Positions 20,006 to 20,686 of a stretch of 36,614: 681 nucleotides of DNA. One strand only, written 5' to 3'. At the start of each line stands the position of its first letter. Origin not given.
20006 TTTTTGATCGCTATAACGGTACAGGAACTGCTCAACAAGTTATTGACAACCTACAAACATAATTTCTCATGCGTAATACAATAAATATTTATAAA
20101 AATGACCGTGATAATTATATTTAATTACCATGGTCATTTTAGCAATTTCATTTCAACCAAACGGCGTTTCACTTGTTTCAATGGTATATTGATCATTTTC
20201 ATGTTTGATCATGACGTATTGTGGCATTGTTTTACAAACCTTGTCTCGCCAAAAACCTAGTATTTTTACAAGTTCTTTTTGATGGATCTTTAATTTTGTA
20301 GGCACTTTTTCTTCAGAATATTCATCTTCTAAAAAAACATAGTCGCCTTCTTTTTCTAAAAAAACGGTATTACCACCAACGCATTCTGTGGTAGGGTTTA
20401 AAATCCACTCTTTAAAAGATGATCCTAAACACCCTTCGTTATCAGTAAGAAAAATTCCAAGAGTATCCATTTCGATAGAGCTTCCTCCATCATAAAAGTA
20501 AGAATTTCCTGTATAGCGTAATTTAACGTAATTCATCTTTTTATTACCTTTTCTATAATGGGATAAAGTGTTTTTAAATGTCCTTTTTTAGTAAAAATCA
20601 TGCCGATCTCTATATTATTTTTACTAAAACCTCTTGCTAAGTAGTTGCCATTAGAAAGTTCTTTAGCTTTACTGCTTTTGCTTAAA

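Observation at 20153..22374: Sec-signal polymorphic-toxin-like protein with EndoU-type RNase C-terminus and coupled immunity gene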

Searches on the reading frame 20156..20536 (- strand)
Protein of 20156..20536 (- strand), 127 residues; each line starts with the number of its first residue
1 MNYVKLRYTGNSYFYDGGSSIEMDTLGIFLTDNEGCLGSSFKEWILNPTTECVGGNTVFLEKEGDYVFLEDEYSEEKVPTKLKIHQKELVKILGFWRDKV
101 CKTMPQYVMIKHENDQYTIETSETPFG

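Call 3: search_protein_families(library=pfam, proteins=[window:20156-20536:-], max_evalue=1)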
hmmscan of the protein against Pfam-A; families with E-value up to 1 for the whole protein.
window:20156-20536:- (127 aa): 1 family
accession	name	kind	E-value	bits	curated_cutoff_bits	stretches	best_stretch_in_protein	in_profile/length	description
PF09641.16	DUF2026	-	0.2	11.8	25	1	60-117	132-191/205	Protein of unknown function (DUF2026)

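Call 4: search_protein_families(library=ncbifam, proteins=[window:20156-20536:-], max_evalue=1)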
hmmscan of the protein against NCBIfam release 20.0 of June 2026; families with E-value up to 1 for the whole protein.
window:20156-20536:- (127 aa): 0 families

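Call 22: find_homologous_proteins(query=A2)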
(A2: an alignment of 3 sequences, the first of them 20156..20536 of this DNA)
Query A2 (3 sequences) (127 aa, profile of the alignment): 40 proteins with E <= 0.001 among 160 candidates.
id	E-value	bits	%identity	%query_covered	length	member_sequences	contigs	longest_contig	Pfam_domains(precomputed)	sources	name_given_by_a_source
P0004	7.8e-72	257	100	100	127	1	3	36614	-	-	-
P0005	4.4e-66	238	50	99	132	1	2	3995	-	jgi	jgi:hypothetical protein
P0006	6.6e-56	206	48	94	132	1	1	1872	-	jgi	jgi:hypothetical protein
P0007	1.8e-50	188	56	99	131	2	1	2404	-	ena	-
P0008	7.4e-50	186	52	99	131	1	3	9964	-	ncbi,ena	-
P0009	1.5e-42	162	53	97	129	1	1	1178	-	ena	-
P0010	6.8e-42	160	48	90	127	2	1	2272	-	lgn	-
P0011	1.8e-40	156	52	96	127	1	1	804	-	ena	-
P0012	7.5e-40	154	49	95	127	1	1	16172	-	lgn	-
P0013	3.0e-39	152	44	97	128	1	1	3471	-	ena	-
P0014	5.5e-39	151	46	97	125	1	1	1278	-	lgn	-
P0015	9.2e-39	150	46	97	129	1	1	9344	-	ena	-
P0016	4.5e-38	148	44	97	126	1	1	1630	-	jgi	jgi:hypothetical protein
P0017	1.0e-37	147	47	87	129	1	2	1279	-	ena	-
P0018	1.8e-37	146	47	97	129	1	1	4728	-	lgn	-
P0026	1.6e-34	136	43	97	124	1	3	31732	-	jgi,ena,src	-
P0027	2.5e-34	136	41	97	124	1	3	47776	-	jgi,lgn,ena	-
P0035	6.6e-31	125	45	95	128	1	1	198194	-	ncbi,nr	ncbi:MAG TPA: hypothetical protein VGT41_01135 [Candidatus Babeliales bacterium]|nr:hypothetical pro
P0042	7.6e-25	105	35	95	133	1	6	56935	-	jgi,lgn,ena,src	-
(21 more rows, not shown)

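Call 23: find_encoding_contigs(protein=P0008, flank=10000, max_places=3)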
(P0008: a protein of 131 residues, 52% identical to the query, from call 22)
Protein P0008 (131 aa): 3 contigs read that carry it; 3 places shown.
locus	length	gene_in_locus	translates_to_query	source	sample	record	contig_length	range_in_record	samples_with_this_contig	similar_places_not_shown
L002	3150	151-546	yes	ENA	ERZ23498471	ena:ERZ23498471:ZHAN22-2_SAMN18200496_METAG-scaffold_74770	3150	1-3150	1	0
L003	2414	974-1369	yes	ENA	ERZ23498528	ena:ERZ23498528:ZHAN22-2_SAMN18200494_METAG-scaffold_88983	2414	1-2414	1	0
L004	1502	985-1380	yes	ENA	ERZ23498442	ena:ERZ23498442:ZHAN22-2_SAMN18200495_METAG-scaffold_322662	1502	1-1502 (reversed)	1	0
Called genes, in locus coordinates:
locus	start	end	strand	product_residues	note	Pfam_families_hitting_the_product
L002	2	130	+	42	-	?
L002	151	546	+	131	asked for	-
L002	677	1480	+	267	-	-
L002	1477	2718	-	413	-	PF00149:Metallophos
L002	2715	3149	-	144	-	?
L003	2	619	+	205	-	?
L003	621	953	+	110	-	PF28101:CdiI-like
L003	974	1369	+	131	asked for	-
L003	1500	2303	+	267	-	-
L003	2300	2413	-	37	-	?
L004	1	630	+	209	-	?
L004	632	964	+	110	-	PF28101:CdiI-like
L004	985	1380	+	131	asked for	-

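Call 24: find_encoding_contigs(protein=P0035, flank=8000, max_places=2)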
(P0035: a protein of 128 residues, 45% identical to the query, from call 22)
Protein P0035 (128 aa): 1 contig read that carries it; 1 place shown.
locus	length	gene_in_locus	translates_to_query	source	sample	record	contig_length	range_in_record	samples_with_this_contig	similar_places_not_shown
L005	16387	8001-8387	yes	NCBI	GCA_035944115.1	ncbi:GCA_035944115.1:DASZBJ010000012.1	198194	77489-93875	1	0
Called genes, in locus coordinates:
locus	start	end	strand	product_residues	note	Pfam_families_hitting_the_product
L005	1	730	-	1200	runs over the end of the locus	PF00924:MS_channel_2nd, PF21082:MS_channel_3rd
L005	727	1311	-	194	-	-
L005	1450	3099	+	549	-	PF00884:Sulfatase (faint), PF01663:Phosphodiest, PF01676:Metalloenzyme (faint)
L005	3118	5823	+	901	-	PF14436:EndoU_bacteria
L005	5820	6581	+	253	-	-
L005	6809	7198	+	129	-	PF14436:EndoU_bacteria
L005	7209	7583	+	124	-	-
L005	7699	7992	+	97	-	PF14436:EndoU_bacteria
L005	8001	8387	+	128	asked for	-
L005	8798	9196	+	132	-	-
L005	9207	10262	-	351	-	-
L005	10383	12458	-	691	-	PF01432:Peptidase_M3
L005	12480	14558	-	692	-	PF01432:Peptidase_M3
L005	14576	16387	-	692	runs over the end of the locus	PF01432:Peptidase_M3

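Call 25: find_encoding_contigs(protein=P0042, flank=8000, max_places=2)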
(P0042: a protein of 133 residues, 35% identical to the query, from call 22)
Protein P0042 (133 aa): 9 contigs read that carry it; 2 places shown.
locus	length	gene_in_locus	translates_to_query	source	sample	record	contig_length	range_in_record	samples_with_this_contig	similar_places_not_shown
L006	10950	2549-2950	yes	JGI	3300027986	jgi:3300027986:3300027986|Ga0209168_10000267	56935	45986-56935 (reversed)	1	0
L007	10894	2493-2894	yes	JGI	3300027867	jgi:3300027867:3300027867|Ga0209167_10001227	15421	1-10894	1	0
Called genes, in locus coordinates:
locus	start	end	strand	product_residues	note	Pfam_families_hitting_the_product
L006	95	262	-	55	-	-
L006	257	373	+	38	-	-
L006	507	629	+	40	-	-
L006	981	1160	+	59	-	-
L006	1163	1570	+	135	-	-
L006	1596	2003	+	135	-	-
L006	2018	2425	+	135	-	-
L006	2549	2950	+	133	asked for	-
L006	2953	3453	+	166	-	-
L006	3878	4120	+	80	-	PF01541:GIY-YIG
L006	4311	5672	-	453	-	-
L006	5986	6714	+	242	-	-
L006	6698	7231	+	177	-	-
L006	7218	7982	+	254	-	-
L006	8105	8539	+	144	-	-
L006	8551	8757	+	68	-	PF13783:DUF4177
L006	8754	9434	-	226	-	PF00023:Ank (faint), PF13637:Ank_4 (faint), PF12796:Ank_2, PF13857:Ank_5 (weak)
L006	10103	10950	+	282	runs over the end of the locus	PF02498:Bro-N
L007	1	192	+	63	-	?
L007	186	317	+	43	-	-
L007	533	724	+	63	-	PF01797:Y1_Tnp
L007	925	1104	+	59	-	-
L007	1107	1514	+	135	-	-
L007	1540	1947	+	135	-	-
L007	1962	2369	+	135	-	-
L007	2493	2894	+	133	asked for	-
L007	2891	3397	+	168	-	-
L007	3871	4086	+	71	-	-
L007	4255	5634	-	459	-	-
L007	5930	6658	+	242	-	-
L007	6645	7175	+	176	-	-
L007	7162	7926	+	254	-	-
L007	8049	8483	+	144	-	-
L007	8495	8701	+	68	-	PF13783:DUF4177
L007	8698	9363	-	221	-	PF13637:Ank_4 (faint), PF00023:Ank (faint), PF12796:Ank_2, PF13857:Ank_5 (weak)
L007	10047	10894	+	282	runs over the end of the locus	PF02498:Bro-N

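Call 50: search_protein_families(library=pfam, alignment_id=A8, max_evalue=0.1)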
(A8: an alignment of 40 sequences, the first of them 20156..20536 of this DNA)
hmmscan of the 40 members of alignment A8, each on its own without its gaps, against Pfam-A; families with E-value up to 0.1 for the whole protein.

A. member 1, window:20156-20536:- (127 aa): 0 families

B. families by the number of members that match (of 40 scanned): 17 families
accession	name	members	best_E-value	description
PF09641.16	DUF2026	4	0.0051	Protein of unknown function (DUF2026)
PF10411.14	DsbC_N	2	0.012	Disulfide bond isomerase protein N-terminal domain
PF22007.2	DUF6930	1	0.015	Domain of unknown function (DUF6930)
PF08485.16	Polysacc_syn_2C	1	0.018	Polysaccharide biosynthesis protein C-terminal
PF12844.13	HTH_19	1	0.032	Helix-turn-helix domain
PF21293.2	RNAseD_HRDC_C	1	0.046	Ribonuclease D, C-terminal HRDC domain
PF05166.18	YcgL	1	0.048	YcgL domain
PF21786.3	Bflower_3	1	0.05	6-fold beta flower protein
PF16765.10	Pim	1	0.055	Pesticin immunity protein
PF25340.1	BCD_RFX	1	0.056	RFX BCD domain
PF20033.5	DUF6438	1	0.057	Domain of unknown function (DUF6438)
PF19848.4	DUF6323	1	0.058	Family of unknown function (DUF6323)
PF10133.14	CooT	1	0.063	CO dehydrogenase accessory protein CooT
PF17036.11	CBP_BcsS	1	0.077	Cellulose biosynthesis protein BcsS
PF06382.17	Protamine_like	1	0.088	Protamine and protamine like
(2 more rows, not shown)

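Call 57: predict_structure(alignment_id=A8)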
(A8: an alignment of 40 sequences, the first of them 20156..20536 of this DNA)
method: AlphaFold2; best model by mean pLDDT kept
length: 127 residues; sequences in the alignment: 40
mean_pLDDT: 93.4   pTM: 0.87
mean pLDDT of the five models: 93.4, 93.1, 92.8, 92.3, 91.3
residues with pLDDT >= 90: 108; 70-90: 18; 50-70: 1; < 50: 0
segments of 3 or more residues with pLDDT < 50: none
pLDDT, mean of each block of 10 residues (from residue 1): 96 94 95 85 91 90 96 89 96 95 97 95 94
secondary structure, 60 per line:
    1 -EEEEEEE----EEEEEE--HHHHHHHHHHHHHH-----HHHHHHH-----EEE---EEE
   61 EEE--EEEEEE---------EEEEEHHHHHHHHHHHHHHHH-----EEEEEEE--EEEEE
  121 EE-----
elements in order: E2-8 E13-18 H21-34 H40-46 E52-54 E58-63 E66-71 E81-85 H86-101 E107-113 E116-122

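Call 63: fold_search(model_id=the predicted structure, library=pdb)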
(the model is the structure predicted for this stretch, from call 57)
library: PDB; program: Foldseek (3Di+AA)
matches with E <= 10: 466; with E <= 0.001: 0
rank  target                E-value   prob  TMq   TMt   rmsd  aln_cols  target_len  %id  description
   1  5wce_A                6.7e-02  0.38  0.25  0.11   8.2        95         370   12  Caulobacter crescentus pol III beta (released 2017-07-26)
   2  8djq_D                1.3e-01  0.30  0.27  0.13   8.7       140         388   11  Sliding-clamp-DnaE1 peptide (released 2023-01-18)
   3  6ptv_C                1.7e-01  0.38  0.31  0.14   8.4       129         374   11  Crystal structure of a DnaN sliding clamp (DNA polymerase III subunit beta) from Rickettsia rickettsii bound to grisel (released 2019-08-07)
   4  3p16_C                1.7e-01  0.21  0.23  0.11   8.5       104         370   12  Crystal structure of DNA polymerase III sliding clamp (released 2011-08-24)
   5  5w7z_B                2.0e-01  0.35  0.32  0.15   8.3       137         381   11  Crystal structure of DNA polymerase III subunit beta from Rickettsia conorii (released 2017-07-26)
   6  5w7z_A                2.0e-01  0.33  0.30  0.14   8.2       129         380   10  Crystal structure of DNA polymerase III subunit beta from Rickettsia conorii (released 2017-07-26)
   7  5agu_B                2.1e-01  0.33  0.29  0.14   8.8       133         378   11  The sliding clamp of Mycobacterium tuberculosis in complex with a natural product. (released 2015-06-03)
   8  8dk9_A                2.1e-01  0.23  0.27  0.13   8.5       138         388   11  Sliding-clamp-DinX peptide (released 2023-01-18)
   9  5wce_B                2.1e-01  0.16  0.21  0.10   7.8        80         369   14  Caulobacter crescentus pol III beta (released 2017-07-26)
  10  8djq_B                2.3e-01  0.20  0.26  0.12   8.7       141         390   11  Sliding-clamp-DnaE1 peptide (released 2023-01-18)
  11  6man_A                2.5e-01  0.28  0.30  0.14   8.2       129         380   10  Crystal structure of a DnaN sliding clamp DNA polymerase III subunit beta from Rickettsia bellii RML369-C (released 2018-09-05)
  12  6ptv_B                2.6e-01  0.20  0.26  0.13   9.7       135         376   12  Crystal structure of a DnaN sliding clamp (DNA polymerase III subunit beta) from Rickettsia rickettsii bound to grisel (released 2019-08-07)
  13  6izo_A                2.6e-01  0.15  0.21  0.10   8.0        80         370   15  Crystal structure of DNA polymerase sliding clamp from Caulobacter crescentus (released 2019-11-27)
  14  6ptv_A                2.8e-01  0.30  0.32  0.14   8.2       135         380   10  Crystal structure of a DnaN sliding clamp (DNA polymerase III subunit beta) from Rickettsia rickettsii bound to grisel (released 2019-08-07)
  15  6dlk_A                2.8e-01  0.16  0.26  0.12   9.6       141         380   10  Crystal structure of DNA polymerase III subunit beta from Rickettsia rickettsii (released 2018-10-03)
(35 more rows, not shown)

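Call 85: search_protein_families(library=padloc, proteins=[window:20156-20536:-], max_evalue=0.01)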
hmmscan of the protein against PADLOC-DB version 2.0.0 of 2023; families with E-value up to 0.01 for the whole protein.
window:20156-20536:- (127 aa): 0 families

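Call 88: find_related_loci(query=A8, collection=viral_contigs, flank=6000)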
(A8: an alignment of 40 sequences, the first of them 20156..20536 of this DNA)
Query A8 (127 aa) in viral_contigs; peptide patterns used: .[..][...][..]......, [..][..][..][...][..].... (x = any residue, [..] = any of these).
219 stretches matched a pattern, but none encodes a relative of the query by tblastn (E <= 1e-3).

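Call 90: find_encoding_contigs(protein=P0027, flank=5000, max_places=1)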
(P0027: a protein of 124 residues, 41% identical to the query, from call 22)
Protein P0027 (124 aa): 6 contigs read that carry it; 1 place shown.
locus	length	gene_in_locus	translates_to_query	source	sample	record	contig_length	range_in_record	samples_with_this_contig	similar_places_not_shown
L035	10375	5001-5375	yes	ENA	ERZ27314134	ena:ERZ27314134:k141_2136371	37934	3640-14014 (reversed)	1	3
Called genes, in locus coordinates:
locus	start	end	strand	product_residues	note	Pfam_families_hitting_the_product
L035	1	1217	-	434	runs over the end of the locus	PF00291:PALP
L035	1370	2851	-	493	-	PF00595:PDZ, PF13180:PDZ_2, PF17820:PDZ_6, PF03572:Peptidase_S41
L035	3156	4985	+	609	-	PF14436:EndoU_bacteria (weak)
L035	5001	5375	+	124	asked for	-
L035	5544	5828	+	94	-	PF04977:DivIC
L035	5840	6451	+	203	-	PF00081:Sod_Fe_N, PF02777:Sod_Fe_C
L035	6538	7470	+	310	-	-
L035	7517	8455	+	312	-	-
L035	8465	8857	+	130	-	-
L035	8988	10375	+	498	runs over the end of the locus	PF01336:tRNA_anti-codon, PF00152:tRNA-synt_2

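Call 91: find_encoding_contigs(protein=P0026, flank=5000, max_places=1)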
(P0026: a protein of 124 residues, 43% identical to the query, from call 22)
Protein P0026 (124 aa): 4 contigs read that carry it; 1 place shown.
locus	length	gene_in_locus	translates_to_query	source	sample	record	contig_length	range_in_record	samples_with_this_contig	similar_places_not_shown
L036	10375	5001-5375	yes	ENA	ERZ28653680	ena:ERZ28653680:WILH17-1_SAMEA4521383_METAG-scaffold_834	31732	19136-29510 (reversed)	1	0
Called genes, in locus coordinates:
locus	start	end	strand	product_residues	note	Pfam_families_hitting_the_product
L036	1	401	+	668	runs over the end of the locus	PF14436:EndoU_bacteria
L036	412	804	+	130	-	-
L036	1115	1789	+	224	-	PF14436:EndoU_bacteria (weak)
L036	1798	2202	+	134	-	-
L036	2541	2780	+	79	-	PF01541:GIY-YIG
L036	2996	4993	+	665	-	PF14436:EndoU_bacteria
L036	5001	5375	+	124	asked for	-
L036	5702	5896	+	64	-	PF01541:GIY-YIG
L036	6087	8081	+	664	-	PF14436:EndoU_bacteria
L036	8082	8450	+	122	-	-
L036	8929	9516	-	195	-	-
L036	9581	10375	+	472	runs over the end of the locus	-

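Call 92: find_encoding_contigs(protein=P0012, flank=5000, max_places=1)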
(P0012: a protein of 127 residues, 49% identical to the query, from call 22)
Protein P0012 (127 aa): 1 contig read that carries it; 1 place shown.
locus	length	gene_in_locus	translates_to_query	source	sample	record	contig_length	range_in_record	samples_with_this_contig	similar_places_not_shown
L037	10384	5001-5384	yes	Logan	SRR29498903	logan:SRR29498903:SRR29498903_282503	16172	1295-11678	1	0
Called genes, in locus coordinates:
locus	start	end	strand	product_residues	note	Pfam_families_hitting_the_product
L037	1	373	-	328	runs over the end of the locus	-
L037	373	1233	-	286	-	PF20102:DUF6492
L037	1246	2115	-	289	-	PF20102:DUF6492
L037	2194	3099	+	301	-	PF24785:RXYLT1_C (weak)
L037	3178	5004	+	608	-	PF14436:EndoU_bacteria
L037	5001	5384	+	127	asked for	-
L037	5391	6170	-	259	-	PF00398:RrnaAD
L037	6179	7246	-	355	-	PF06723:MreB_Mbl, PF00022:Actin (faint), PF00012:HSP70, PF11104:PilM_2 (faint), PF14450:FtsA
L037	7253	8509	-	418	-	-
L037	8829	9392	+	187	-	-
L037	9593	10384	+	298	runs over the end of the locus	-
